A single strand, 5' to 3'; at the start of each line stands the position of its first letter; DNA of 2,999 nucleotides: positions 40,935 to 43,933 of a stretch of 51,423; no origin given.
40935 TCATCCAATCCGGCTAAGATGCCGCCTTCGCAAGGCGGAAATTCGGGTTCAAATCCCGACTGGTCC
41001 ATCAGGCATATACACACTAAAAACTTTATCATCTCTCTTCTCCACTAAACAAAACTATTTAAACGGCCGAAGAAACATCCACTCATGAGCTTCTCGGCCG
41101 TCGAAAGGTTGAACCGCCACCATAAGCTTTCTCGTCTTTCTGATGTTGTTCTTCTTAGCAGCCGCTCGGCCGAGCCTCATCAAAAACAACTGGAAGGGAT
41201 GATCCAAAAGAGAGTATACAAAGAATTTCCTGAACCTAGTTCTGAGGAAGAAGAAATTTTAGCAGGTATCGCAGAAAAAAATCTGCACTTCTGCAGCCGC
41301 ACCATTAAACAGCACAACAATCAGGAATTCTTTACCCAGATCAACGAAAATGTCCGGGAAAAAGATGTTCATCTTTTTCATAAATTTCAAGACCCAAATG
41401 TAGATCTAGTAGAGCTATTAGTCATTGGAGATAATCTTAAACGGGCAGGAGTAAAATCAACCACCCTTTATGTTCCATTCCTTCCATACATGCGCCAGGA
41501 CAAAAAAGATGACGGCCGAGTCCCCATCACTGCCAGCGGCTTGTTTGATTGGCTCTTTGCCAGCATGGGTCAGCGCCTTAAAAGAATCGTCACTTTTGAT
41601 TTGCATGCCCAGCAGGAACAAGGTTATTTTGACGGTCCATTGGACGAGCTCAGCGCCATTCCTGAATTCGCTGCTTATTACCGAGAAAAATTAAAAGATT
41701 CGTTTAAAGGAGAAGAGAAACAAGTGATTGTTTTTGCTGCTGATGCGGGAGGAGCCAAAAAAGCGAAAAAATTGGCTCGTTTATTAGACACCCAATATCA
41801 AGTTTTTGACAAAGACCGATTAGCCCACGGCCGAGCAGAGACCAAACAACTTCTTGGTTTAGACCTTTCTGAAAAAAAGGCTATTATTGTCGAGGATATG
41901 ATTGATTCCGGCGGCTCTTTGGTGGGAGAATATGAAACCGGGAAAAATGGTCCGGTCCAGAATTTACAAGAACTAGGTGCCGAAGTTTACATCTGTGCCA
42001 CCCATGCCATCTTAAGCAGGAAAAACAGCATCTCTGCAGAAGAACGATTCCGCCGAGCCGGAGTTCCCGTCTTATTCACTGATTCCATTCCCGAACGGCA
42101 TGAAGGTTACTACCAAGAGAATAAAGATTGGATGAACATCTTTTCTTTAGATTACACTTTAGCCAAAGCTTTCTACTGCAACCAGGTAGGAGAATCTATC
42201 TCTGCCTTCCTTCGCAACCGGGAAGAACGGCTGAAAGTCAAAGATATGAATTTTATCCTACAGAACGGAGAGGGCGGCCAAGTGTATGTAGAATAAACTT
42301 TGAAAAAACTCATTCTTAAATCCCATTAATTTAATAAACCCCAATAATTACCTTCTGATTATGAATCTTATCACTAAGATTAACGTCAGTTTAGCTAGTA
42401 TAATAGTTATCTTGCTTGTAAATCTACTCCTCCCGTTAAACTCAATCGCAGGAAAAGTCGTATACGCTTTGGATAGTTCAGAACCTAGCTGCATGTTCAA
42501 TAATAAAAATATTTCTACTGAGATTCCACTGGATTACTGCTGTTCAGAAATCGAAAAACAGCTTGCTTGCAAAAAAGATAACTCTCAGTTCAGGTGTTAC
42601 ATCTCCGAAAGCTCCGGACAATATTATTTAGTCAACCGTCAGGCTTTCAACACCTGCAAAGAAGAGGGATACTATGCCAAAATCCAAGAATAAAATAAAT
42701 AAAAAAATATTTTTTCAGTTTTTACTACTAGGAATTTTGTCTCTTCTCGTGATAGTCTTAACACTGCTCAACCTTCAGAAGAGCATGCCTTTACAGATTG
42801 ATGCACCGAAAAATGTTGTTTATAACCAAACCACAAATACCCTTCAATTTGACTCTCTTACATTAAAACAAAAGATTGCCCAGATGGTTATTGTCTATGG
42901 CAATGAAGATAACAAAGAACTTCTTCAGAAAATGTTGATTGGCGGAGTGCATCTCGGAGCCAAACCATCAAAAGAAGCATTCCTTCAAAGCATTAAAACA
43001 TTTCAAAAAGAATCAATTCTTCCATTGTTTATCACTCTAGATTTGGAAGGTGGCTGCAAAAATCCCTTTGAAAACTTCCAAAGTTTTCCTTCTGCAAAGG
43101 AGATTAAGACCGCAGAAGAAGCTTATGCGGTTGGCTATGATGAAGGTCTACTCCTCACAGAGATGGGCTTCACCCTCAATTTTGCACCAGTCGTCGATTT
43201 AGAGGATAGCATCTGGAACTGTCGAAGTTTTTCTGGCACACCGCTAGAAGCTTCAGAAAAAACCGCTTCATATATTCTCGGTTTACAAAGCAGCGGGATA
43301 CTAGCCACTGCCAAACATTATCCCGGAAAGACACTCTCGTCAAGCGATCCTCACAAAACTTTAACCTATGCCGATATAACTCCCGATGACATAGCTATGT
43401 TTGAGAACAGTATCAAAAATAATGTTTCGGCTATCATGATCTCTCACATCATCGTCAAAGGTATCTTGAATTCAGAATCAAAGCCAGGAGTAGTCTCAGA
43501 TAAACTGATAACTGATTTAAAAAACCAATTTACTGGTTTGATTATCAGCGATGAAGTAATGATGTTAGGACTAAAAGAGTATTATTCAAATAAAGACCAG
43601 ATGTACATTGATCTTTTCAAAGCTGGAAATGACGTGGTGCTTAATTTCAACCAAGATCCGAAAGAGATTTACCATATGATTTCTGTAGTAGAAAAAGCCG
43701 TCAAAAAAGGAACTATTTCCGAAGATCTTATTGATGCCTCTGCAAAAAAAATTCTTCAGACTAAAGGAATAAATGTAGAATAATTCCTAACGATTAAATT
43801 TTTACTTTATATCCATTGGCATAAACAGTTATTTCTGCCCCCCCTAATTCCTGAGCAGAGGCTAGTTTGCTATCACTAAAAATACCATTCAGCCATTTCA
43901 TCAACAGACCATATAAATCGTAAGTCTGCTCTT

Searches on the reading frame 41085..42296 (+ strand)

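Call 39: search_protein_families(library=pfam, proteins=[window:41085-42296:+], max_evalue=0.001)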
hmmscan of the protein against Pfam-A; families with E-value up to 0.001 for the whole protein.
window:41085-42296:+ (403 aa): 2 families
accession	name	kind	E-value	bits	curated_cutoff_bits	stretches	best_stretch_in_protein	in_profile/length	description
PF13793.12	Pribosyltran_N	-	6.9e-20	71.5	25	1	66-157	21-113/117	N-terminal domain of ribose phosphate pyrophosphokinase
PF00156.33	Pribosyltran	-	7.4e-10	38.8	26.3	1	187-279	3-103/158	Phosphoribosyl transferase domain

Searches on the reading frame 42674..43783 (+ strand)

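Call 39: search_protein_families(library=pfam, proteins=[window:42674-43783:+], max_evalue=0.001)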
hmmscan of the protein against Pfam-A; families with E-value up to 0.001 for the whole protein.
window:42674-43783:+ (369 aa): 1 family
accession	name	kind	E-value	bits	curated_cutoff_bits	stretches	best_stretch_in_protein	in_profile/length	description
PF00933.27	Glyco_hydro_3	-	3e-43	148.9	27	1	63-362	1-315/316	Glycosyl hydrolase family 3 N terminal domain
